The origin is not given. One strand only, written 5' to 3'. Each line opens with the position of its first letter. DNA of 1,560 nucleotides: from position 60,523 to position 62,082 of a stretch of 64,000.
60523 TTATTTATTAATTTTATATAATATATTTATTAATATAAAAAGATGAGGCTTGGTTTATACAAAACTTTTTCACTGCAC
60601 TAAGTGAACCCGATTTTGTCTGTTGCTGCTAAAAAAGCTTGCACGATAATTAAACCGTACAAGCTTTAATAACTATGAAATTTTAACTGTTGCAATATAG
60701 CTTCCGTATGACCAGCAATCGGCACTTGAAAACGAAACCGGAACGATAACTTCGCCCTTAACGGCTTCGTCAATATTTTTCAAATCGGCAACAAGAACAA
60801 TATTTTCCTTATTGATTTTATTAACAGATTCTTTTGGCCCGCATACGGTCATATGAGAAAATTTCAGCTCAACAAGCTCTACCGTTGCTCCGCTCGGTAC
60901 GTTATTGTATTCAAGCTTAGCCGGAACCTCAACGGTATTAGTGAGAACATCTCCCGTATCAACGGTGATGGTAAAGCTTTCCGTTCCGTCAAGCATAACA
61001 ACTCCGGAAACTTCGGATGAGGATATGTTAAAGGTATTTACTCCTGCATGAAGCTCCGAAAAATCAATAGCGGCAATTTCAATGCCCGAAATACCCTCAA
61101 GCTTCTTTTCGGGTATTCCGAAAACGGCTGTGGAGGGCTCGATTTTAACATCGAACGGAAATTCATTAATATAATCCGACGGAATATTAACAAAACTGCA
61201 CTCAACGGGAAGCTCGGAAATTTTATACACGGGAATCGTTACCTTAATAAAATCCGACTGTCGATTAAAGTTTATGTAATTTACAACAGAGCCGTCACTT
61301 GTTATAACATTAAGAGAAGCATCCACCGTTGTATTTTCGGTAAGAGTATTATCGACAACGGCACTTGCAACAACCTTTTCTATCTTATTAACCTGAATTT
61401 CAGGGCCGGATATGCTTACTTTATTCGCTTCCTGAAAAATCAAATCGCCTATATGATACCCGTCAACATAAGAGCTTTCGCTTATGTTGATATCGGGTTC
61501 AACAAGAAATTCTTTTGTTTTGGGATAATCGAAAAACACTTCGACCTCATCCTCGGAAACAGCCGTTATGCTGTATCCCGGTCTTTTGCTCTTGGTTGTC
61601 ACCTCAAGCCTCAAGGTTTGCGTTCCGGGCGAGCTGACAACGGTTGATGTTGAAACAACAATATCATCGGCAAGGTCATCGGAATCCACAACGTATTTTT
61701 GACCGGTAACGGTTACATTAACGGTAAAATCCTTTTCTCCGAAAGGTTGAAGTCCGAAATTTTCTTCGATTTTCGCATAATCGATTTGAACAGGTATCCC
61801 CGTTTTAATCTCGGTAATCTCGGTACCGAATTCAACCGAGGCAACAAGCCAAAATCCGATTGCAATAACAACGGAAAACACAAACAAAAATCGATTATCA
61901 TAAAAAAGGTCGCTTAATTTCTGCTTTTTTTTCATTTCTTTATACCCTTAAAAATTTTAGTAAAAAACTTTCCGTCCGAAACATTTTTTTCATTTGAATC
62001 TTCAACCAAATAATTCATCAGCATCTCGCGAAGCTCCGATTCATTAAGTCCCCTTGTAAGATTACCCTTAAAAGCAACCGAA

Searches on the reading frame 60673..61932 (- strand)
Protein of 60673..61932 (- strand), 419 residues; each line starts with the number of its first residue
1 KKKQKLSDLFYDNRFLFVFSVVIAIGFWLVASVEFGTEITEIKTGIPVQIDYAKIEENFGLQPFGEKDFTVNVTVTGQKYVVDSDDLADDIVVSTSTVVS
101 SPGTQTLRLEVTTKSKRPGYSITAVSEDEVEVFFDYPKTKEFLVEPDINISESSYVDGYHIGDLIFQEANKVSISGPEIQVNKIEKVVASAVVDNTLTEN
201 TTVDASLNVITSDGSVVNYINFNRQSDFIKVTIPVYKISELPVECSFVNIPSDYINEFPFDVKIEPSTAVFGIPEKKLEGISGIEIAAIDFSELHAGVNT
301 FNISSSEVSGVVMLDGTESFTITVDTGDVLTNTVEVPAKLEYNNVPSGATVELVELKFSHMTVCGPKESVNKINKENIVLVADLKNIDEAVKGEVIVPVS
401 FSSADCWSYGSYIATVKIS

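Call 44: search_protein_families(library=pfam, max_evalue=1e-8, proteins=[window:60673-61932:-])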
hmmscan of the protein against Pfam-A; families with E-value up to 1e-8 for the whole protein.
window:60673-61932:- (419 aa): 1 family
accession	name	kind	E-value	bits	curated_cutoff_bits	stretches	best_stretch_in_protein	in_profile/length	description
PF07949.17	YbbR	-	5.5e-10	39.9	22.3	0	157-233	14-81/81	YbbR-like protein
